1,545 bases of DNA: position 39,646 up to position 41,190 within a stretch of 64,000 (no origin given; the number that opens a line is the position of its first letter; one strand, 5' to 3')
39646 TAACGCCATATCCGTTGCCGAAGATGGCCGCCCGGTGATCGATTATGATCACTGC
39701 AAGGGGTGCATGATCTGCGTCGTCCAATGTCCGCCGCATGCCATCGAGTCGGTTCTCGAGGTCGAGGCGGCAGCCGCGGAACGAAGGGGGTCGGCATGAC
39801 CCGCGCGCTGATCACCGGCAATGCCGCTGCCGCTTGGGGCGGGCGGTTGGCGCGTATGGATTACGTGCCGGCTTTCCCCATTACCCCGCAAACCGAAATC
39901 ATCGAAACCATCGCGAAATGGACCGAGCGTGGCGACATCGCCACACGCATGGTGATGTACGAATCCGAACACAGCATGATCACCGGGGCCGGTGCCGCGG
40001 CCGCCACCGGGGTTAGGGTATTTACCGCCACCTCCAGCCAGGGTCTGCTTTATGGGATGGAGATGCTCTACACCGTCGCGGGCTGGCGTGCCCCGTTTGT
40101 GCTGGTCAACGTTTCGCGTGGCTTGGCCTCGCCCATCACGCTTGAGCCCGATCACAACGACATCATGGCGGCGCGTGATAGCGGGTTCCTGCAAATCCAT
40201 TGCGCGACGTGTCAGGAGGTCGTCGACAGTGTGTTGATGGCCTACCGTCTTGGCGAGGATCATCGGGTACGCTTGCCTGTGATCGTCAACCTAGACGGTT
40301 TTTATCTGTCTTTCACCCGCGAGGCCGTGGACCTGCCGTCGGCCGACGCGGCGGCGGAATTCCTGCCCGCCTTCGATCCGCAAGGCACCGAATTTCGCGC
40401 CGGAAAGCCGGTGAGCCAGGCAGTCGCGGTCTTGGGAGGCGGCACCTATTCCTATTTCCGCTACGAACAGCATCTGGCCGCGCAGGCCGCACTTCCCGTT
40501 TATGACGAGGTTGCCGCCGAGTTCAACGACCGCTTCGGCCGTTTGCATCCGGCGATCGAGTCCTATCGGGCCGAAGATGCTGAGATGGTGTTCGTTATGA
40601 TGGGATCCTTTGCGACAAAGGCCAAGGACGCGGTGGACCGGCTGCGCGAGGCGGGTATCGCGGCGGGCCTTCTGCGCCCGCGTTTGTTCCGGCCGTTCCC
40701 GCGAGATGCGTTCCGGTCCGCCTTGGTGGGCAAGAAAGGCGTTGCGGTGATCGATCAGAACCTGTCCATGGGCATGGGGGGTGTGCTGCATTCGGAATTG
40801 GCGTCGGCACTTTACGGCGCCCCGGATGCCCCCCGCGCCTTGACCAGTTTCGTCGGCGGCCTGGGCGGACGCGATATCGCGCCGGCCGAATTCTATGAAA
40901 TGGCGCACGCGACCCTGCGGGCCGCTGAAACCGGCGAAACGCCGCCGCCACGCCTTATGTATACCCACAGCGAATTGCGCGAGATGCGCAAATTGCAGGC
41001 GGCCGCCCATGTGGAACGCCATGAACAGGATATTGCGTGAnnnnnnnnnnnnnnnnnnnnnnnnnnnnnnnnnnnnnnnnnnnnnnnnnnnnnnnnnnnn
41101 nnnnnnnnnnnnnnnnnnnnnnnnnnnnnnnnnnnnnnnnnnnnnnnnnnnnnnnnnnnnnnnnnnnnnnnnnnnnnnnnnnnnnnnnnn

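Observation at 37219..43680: Two-Cys ArsR (persulfide-sensor type) divergent from a 5-gene amino-acid dehydrogenase + ferredoxin-dependent 2-oxoacid oxidoreductase + CoA-ligase operon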

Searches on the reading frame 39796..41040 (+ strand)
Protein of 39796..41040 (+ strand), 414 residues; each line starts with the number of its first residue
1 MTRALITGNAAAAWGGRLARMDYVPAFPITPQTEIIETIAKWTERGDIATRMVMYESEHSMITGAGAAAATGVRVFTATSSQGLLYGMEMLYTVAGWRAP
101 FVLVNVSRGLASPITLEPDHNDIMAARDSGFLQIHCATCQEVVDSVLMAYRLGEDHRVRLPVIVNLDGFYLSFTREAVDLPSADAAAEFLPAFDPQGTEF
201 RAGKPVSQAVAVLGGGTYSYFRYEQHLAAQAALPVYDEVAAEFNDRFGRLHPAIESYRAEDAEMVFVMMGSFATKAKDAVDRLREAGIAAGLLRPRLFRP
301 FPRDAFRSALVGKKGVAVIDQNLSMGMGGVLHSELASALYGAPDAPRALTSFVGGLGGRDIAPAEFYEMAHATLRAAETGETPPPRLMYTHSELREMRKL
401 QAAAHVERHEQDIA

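Call 10: search_protein_families(library=pfam, proteins=[window:39796-41040:+])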
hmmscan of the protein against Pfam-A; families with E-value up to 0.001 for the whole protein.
window:39796-41040:+ (414 aa): 3 families
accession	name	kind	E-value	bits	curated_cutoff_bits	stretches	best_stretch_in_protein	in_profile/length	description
PF01855.24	POR_N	-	9.4e-52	176.5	27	1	19-209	6-200/231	Pyruvate flavodoxin/ferredoxin oxidoreductase, thiamine diP-bdg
PF17147.9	PFOR_II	-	4.8e-28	97.9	27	1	262-365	1-101/102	Pyruvate:ferredoxin oxidoreductase core domain II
PF02780.25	Transketolase_C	-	9.3e-06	26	25.9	1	260-346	8-95/124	Transketolase, C-terminal domain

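Call 11: search_protein_families(library=ncbifam, proteins=[window:39796-41040:+])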
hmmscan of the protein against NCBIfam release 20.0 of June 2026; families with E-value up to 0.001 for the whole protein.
window:39796-41040:+ (414 aa): 13 families
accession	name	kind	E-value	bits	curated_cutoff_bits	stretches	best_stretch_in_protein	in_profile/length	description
NF040682.1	PorA_Arch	equivalog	1.6e-107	359.8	550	1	2-376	2-374/387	pyruvate synthase subunit PorA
NF006233.0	PRK08367.1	equivalog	2.5e-89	299.9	625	1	3-376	4-375/394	pyruvate ferredoxin oxidoreductase subunit alpha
NF007201.0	PRK09622.1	equivalog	2.4e-85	286.9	590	1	7-381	14-386/405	2-oxoacid:ferredoxin oxidoreductase subunit alpha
NF006232.0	PRK08366.1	equivalog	2.9e-81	273.1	646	1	2-381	6-382/394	2-ketoisovalerate ferredoxin oxidoreductase subunit alpha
NF045764.1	PhenlGlyoxDHPadG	equivalog_domain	1.8e-79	267.1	700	1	6-379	5-385/398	NADH-dependent phenylglyoxylate dehydrogenase subunit alpha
NF045791.1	OxalOxredalpha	equivalog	2.2e-70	237.7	500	1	3-381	4-383/395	oxalate oxidoreductase subunit alpha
NF005507.0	PRK07119.1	subfamily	3.4e-35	121.5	399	1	2-323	3-308/352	3-methyl-2-oxobutanoate dehydrogenase subunit VorB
TIGR02176.1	pyruv_ox_red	equivalog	9.1e-35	119.8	911.35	1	6-366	4-371/1167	pyruvate:ferredoxin (flavodoxin) oxidoreductase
NF006412.0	PRK08659.1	equivalog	4.1e-32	111.8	411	1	3-325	5-338/378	2-oxoacid:acceptor oxidoreductase subunit alpha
TIGR03710.1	OAFO_sf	subfamily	4.3e-25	88.3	482.75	1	3-335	193-536/561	2-oxoacid:acceptor oxidoreductase subunit alpha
NF007206.0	PRK09627.1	equivalog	1.6e-17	63.6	579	1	5-322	5-335/375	2-oxoglutarate synthase subunit alpha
NF041170.1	Oxoac_fdxalpha_Archa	equivalog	1.6e-14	53.2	800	2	254-334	512-593/636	2-oxoacid:ferredoxin oxidoreductase subunit alpha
TIGR03336.1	IOR_alpha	equivalog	5.2e-09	35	650.9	1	3-166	2-161/595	indolepyruvate ferredoxin oxidoreductase subunit alpha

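Call 12: find_homologous_proteins(query=window:39796-41040:+)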
Query window:39796-41040:+ (414 aa): 7991 proteins with E <= 0.001 among 8000 candidates; the best 120 are listed.
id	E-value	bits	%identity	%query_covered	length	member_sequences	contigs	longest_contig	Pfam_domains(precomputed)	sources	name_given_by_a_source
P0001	6.8e-272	919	100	100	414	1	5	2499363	PF01855.25,PF17147.10,PF02780.26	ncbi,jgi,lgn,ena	-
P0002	4.8e-205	699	77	99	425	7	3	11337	PF01855.25,PF17147.10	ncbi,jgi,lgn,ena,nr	ncbi:MAG TPA: pyruvate synthase [Gammaproteobacteria bacterium]|nr:pyruvate synthase [Gammaproteobac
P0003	6.4e-204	695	76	100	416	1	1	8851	PF01855.25,PF17147.10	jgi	jgi:pyruvate ferredoxin oxidoreductase alpha subunit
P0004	1.2e-203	694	75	100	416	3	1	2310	PF01855.25,PF17147.10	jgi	jgi:pyruvate ferredoxin oxidoreductase alpha subunit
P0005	7.2e-203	692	75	100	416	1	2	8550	PF01855.25,PF17147.10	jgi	jgi:pyruvate ferredoxin oxidoreductase alpha subunit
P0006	8.3e-203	692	75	100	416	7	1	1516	PF01855.25,PF17147.10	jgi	jgi:pyruvate ferredoxin oxidoreductase alpha subunit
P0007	1.2e-202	691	75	100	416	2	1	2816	PF01855.25,PF17147.10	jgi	jgi:pyruvate ferredoxin oxidoreductase alpha subunit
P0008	1.4e-202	691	75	100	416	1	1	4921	PF01855.25,PF17147.10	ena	-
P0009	1.8e-202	690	75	99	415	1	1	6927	PF01855.25,PF17147.10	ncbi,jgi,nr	ncbi:MAG: pyruvate synthase [Rhodospirillales bacterium]|nr:pyruvate synthase [Rhodospirillales bact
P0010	2.0e-202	690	74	99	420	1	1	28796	PF01855.25,PF17147.10,PF02780.26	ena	-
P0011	3.3e-202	690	75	100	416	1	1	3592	PF01855.25,PF17147.10,PF02780.26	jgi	-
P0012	4.6e-202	689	74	100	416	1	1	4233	PF01855.25,PF17147.10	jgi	jgi:pyruvate ferredoxin oxidoreductase alpha subunit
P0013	6.1e-202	689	75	99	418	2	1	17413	PF01855.25,PF17147.10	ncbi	-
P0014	7.5e-202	688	75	100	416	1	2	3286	PF01855.25,PF17147.10,PF02780.26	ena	-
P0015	8.1e-202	688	74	99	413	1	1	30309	PF01855.25,PF17147.10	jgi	jgi:pyruvate ferredoxin oxidoreductase alpha subunit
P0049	1.2e-199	681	76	99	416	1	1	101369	PF01855.25,PF17147.10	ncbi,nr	ncbi:MAG: pyruvate synthase [Gammaproteobacteria bacterium]|nr:pyruvate synthase [Gammaproteobacteri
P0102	9.5e-198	675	75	99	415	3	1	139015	PF01855.25,PF17147.10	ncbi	-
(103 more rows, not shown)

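Call 13: find_encoding_contigs(protein=P0001, flank=10000, max_places=3)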
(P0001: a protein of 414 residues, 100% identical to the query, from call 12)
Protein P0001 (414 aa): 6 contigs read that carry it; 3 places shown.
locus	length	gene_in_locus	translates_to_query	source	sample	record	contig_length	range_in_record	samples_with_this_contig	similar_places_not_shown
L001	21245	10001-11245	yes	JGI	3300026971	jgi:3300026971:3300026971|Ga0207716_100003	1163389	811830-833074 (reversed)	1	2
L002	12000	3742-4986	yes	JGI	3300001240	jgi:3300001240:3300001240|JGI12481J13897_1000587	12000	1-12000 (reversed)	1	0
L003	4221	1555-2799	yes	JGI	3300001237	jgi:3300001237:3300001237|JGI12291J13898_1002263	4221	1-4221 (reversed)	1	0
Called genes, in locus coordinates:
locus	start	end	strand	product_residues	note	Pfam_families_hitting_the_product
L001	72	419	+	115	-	PF01022:HTH_5, PF12840:HTH_20 (weak)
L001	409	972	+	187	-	PF00581:Rhodanese, PF11127:YgaP-like_TM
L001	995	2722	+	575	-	PF00916:Sulfate_transp, PF01740:STAS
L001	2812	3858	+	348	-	PF26233:NicX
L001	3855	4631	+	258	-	PF06028:DUF915 (faint), PF00561:Abhydrolase_1, PF00975:Thioesterase (weak), PF12146:Hydrolase_4, PF12697:Abhydrolase_6, PF03096:Ndr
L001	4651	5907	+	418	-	PF02771:Acyl-CoA_dh_N, PF02770:Acyl-CoA_dh_M, PF00441:Acyl-CoA_dh_1, PF08028:Acyl-CoA_dh_2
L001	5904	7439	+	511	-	PF00501:AMP-binding, PF13193:AMP-binding_C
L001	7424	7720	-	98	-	PF01022:HTH_5, PF12802:MarR_2 (weak), PF12840:HTH_20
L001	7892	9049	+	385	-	PF02812:ELFV_dehydrog_N, PF00208:ELFV_dehydrog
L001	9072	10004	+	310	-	PF01558:POR, PF12797:Fer4_2 (faint), PF12837:Fer4_6 (faint), PF13237:Fer4_10 (weak), PF14697:Fer4_21 (weak), PF00037:Fer4 (weak)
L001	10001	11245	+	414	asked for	PF01855:POR_N, PF02780:Transketolase_C (faint), PF17147:PFOR_II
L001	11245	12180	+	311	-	PF02775:TPP_enzyme_C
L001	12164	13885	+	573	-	PF00501:AMP-binding, PF13193:AMP-binding_C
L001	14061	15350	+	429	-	PF07992:Pyr_redox_2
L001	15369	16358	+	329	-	PF25917:BSH_RND (weak), PF25973:BSH_CzcB (weak), PF00364:Biotin_lipoyl (faint), PF25994:HH_AprE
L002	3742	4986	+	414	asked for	PF01855:POR_N, PF02780:Transketolase_C (faint), PF17147:PFOR_II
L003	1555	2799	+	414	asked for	PF01855:POR_N, PF02780:Transketolase_C (faint), PF17147:PFOR_II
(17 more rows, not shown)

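Call 14: find_encoding_contigs(protein=P0049, flank=10000, max_places=2)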
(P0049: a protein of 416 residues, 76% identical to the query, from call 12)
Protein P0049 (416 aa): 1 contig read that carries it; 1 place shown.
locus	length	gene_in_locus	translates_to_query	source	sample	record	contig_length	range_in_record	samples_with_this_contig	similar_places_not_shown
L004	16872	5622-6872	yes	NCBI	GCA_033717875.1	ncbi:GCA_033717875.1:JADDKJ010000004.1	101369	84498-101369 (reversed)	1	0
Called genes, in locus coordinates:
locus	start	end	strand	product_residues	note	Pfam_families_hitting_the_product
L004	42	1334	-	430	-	-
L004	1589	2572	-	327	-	PF12146:Hydrolase_4, PF00561:Abhydrolase_1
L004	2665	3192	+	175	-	-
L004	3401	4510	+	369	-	PF02812:ELFV_dehydrog_N, PF00208:ELFV_dehydrog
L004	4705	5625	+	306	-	PF01558:POR, PF13237:Fer4_10 (weak), PF14697:Fer4_21 (weak), PF12838:Fer4_7 (faint), PF00037:Fer4 (weak)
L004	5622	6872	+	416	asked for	PF01855:POR_N, PF17147:PFOR_II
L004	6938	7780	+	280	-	PF02775:TPP_enzyme_C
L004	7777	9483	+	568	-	PF00501:AMP-binding, PF13193:AMP-binding_C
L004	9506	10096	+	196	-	-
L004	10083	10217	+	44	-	PF07589:PEP_exosort_dom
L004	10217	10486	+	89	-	-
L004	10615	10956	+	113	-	PF20549:DUF6763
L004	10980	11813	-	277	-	PF13489:Methyltransf_23, PF01209:Ubie_methyltran, PF13847:Methyltransf_31, PF08241:Methyltransf_11, PF08242:Methyltransf_12, PF13649:Methyltransf_25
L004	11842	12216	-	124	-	PF07238:PilZ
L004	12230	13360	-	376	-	PF01546:Peptidase_M20, PF07687:M20_dimer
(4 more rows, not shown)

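Call 15: find_encoding_contigs(protein=P0102, flank=10000, max_places=2)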
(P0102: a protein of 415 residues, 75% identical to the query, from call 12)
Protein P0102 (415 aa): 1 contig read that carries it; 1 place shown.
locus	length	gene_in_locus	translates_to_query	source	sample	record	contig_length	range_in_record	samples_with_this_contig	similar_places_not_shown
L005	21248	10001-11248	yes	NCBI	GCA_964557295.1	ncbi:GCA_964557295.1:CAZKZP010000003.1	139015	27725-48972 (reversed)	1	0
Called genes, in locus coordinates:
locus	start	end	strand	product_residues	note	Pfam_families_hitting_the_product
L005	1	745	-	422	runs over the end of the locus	PF00266:Aminotran_5, PF01041:DegT_DnrJ_EryC1 (faint)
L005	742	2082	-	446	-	PF19295:SufBD_N, PF01458:SUFBD_core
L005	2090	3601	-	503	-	-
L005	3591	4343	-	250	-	-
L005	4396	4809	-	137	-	PF02082:Rrf2, PF09339:HTH_IclR (weak)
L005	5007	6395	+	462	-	PF00206:Lyase_1, PF10415:FumaraseC_C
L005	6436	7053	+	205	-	PF00258:Flavodoxin_1 (weak), PF02525:Flavodoxin_2 (weak), PF03358:FMN_red, PF12724:Flavodoxin_5 (faint)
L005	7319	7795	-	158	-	PF01161:PBP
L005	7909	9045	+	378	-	PF02812:ELFV_dehydrog_N, PF00208:ELFV_dehydrog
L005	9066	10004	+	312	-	PF01558:POR, PF00037:Fer4 (faint), PF12837:Fer4_6 (faint), PF13237:Fer4_10 (weak), PF14697:Fer4_21 (faint)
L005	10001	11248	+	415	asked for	PF01855:POR_N, PF17147:PFOR_II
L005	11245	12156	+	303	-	PF02775:TPP_enzyme_C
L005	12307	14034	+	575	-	PF00501:AMP-binding, PF13193:AMP-binding_C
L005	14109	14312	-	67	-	PF00313:CSD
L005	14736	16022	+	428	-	PF00270:DEAD, PF04851:ResIII (weak), PF00271:Helicase_C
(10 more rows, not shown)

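Call 18: find_related_loci(query=A1, collection=genome_contigs, flank=10000)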
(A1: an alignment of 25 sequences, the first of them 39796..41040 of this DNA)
Query A1 (414 aa) in genome_contigs; peptide patterns used: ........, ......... (x = any residue, [..] = any of these).
600 stretches matched a pattern (row limit reached: there are more); 599 encode a relative of the query (tblastn E <= 1e-3); the best 80 are kept; 80 distinct loci.
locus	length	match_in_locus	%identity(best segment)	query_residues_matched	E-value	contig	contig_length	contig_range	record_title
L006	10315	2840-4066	72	1-409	0e+0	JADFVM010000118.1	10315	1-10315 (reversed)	MAG: Proteobacteria bacterium isolate C1.bin.17 k83_1071767, whole genome shotgun sequence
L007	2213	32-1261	73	1-410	0e+0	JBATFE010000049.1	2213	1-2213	MAG: Gammaproteobacteria bacterium isolate MFD10337_ilm_asm_bin18 k127_103825, whole genome shotgun sequence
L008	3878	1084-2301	74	1-406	0e+0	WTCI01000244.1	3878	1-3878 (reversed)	MAG: Desulfuromonadaceae bacterium isolate GLR9 c_000000303042, whole genome shotgun sequence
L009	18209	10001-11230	73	1-410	0e+0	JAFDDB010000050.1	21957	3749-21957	MAG: Deltaproteobacteria bacterium isolate Meg19_02_Bin_157 Meg19_02_Bin_157_scaffold_1353, whole genome shotgun sequenc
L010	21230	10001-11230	73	1-410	0e+0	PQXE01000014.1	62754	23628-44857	MAG: Deltaproteobacteria bacterium isolate E20SeepSRB2 NODE_14_length_62754_cov_17.6407, whole genome shotgun sequence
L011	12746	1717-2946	71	1-410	0e+0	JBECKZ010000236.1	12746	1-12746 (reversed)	MAG: Thiohalomonadales bacterium isolate ETDI88 k127_4625592, whole genome shotgun sequence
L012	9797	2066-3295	71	1-410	0e+0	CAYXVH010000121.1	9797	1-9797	MAG TPA_asm: uncultured Thiotrichales bacterium isolate binchicken_co231_196 genome assembly, contig: k141_5565542, whol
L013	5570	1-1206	74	13-414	0e+0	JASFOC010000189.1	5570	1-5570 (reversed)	MAG: Gammaproteobacteria bacterium isolate D0819M02metaG_Bin_277 D0819M02metaG_FD_scaffold_7930_c1, whole genome shotgun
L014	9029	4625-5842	72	5-410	0e+0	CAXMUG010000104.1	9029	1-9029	MAG: uncultured Mycobacterium sp. isolate 10C-St8-MC-01_bin.28.orig genome assembly, contig: k141_3471996, whole genome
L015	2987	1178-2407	72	1-410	0e+0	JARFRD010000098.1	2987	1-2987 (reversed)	MAG: Gammaproteobacteria bacterium isolate MAG_Ve_Sed_41 k141_1715497, whole genome shotgun sequence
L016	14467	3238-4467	70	1-410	0e+0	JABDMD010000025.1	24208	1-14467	MAG: Gammaproteobacteria bacterium isolate SS_bin_92 k127_3041199, whole genome shotgun sequence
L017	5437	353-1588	73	1-412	0e+0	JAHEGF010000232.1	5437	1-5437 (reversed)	MAG: Phyllobacteriaceae bacterium isolate Ww384 NODE_39206_length_5437_cov_1.710497, whole genome shotgun sequence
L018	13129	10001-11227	69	1-409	0e+0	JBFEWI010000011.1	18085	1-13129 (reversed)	MAG: Sulfurovum sp. isolate Mix_mud08.2021.06.58 k141_1995657_length_18085_cov_24.9045, whole genome shotgun sequence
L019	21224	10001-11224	74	1-408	0e+0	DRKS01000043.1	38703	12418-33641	MAG TPA_asm: Sedimenticola sp. isolate HyVt-446 HyVt-446_k145_210250, whole genome shotgun sequence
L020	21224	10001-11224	74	1-409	0e+0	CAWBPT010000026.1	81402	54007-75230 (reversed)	MAG: uncultured delta proteobacterium isolate MFD04408.bin.1.190 genome assembly, contig: contig_39591, whole genome sho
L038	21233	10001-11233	69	1-411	0e+0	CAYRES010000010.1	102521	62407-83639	MAG TPA_asm: uncultured Gaiellales bacterium isolate SRP241326_co1_353 genome assembly, contig: NODE_348_length_102521_c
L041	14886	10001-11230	71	1-410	0e+0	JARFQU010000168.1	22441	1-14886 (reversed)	MAG: Halioglobus sp. isolate MAG_Ve_Sed_32 k141_748959, whole genome shotgun sequence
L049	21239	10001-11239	69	1-413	0e+0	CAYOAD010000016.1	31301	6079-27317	MAG TPA_asm: uncultured Rhodospirillaceae bacterium isolate SRP167671_co2_244 genome assembly, contig: NODE_1907_length_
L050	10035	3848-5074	72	1-410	0e+0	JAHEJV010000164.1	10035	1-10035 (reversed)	MAG: Deltaproteobacteria bacterium isolate Ww563 NODE_21593_length_10035_cov_3.111257, whole genome shotgun sequence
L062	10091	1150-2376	68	1-409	0e+0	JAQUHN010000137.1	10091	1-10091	MAG: Geobacteraceae bacterium isolate STCSWMC_38 NODE_20280_length_10091_cov_2.776295_ST_CSWMC, whole genome shotgun seq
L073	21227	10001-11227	73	1-410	0e+0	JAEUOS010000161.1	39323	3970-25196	MAG: Burkholderiales bacterium isolate new MAG-205 k141_555752, whole genome shotgun sequence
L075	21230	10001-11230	67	1-411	4e-180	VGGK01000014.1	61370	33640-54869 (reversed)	MAG: Chlorobiota bacterium isolate K_DeepCast_1200m_m2_283 K_DeepCast_1200m_m2_283_Ga0194110_10000304, whole genome shot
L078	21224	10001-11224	71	1-408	1e-179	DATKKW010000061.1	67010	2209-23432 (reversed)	MAG TPA_asm: Myxococcota bacterium isolate SMAG_U14668 k141_505253, whole genome shotgun sequence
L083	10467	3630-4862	70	1-411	9e-178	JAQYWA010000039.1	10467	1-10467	MAG: Desulfuromonas sp. isolate Pyr_d60_bin28 Pyr_d60_bin.28.orig_d60_contig-145_4129, whole genome shotgun sequence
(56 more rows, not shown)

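Call 22: search_solved_structures(query=window:39796-41040:+, max_evalue=1e-10)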
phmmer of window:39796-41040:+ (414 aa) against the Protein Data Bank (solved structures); distinct sequences matched with E-value up to 1e-10: 7.
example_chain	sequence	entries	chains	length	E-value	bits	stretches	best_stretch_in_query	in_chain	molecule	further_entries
9bt4_B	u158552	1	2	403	5.5e-71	242.7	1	5-384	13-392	Pyruvate:Ferredoxin Oxidoreductase, subunit alpha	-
5c4i_A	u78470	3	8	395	1.2e-59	205.4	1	6-382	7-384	Oxalate oxidoreductase subunit alpha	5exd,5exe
6cin_A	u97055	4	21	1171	2.9e-27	98.8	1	3-339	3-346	PYRUVATE-FERREDOXIN OXIDOREDUCTASE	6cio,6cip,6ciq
7plm_A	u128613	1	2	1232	6.7e-26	94.2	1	8-365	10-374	Pyruvate:ferredoxin oxidoreductase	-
1b0p_A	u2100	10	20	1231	8.1e-26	94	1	8-365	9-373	PROTEIN (PYRUVATE-FERREDOXIN OXIDOREDUCTASE) | Pyruvate-Ferredoxin Oxidoreductase | PYRUVATE FERREDOXIN OXIDOREDUCTASE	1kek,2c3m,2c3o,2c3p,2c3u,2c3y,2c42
1yd7_A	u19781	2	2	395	2.3e-17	66.1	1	6-307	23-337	2-keto acid:ferredoxin oxidoreductase subunit alpha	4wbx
6n2n_A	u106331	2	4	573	3.1e-13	52.6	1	5-308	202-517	Pyruvate flavodoxin/ferredoxin oxidoreductase domain protein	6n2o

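Call 84: search_protein_families(library=pfam, proteins=[L038:12240-14183:+, L041:12262-13881:+, L075:12250-12891:+, L062:3435-4082:+, L078:12787-14145:+, L049:12517-12951:+, L050:6806-7318:+, L083:6153-6548:+, L009:13158-14261:-, L073:12179-13435:-], max_evalue=0.0001)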
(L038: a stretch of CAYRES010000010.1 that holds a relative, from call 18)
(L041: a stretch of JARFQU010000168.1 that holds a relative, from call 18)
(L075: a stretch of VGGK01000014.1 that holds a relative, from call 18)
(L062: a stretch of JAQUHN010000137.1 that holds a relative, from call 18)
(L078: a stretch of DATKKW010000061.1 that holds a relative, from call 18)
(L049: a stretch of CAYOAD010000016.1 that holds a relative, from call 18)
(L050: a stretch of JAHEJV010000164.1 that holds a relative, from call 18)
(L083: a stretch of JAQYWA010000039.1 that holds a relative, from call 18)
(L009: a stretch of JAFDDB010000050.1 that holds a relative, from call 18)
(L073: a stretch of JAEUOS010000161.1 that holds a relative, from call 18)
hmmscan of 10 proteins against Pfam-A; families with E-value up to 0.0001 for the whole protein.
L038:12240-14183:+ (647 aa): 2 families
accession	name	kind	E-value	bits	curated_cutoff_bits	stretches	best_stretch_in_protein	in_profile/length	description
PF01520.23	Amidase_3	-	5.8e-38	131.1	27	1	441-638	1-171/174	N-acetylmuramoyl-L-alanine amidase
PF00395.25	SLH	-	1.2e-20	73.7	20.8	1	51-93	2-44/44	S-layer homology domain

L041:12262-13881:+ (539 aa): 4 families
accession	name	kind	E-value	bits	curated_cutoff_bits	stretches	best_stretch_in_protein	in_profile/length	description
PF01180.27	DHO_dh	-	4e-54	184.2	27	1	2-266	3-273/291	Dihydroorotate dehydrogenase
PF01207.24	Dus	-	1.4e-09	37.9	20.4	1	99-165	59-130/311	Dihydrouridine synthase (Dus)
PF00175.26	NAD_binding_1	-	1.9e-07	32.1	22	1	399-491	2-108/109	Oxidoreductase NAD-binding domain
PF10418.14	DHODB_Fe-S_bind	-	2.5e-05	24.3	23.9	1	512-537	5-36/41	Iron-sulfur cluster binding domain of dihydroorotate dehydrogenase B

L075:12250-12891:+ (213 aa): 2 families
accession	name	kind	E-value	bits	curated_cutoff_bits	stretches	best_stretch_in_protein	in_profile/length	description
PF03641.19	Lysine_decarbox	-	4.3e-21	75.9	27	1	56-185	1-129/131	Possible lysine decarboxylase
PF18306.6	LDcluster4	-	1.1e-12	48.3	26.3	1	13-131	2-116/151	SLOG cluster4 family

L062:3435-4082:+ (215 aa): 1 family
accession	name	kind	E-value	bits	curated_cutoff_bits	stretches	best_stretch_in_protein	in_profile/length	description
PF02915.23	Rubrerythrin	-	5.1e-05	24.1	22.8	1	106-193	37-136/137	Rubrerythrin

L078:12787-14145:+ (452 aa): 0 families

L049:12517-12951:+ (144 aa): 0 families

L050:6806-7318:+ (170 aa): 0 families

L083:6153-6548:+ (131 aa): 0 families

L009:13158-14261:- (367 aa): 2 families
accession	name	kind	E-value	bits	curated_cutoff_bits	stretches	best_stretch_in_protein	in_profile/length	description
PF00149.33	Metallophos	-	6.5e-16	59.8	21.5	1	119-318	1-190/191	Calcineurin-like phosphoesterase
PF12850.12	Metallophos_2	-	1.7e-07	31.8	27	1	120-352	2-151/154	Calcineurin-like phosphoesterase superfamily domain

L073:12179-13435:- (418 aa): 1 family
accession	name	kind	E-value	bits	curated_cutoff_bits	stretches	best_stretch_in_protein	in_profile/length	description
PF07690.21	MFS_1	-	2.1e-33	116.2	33.4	2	27-367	2-345/347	Major Facilitator Superfamily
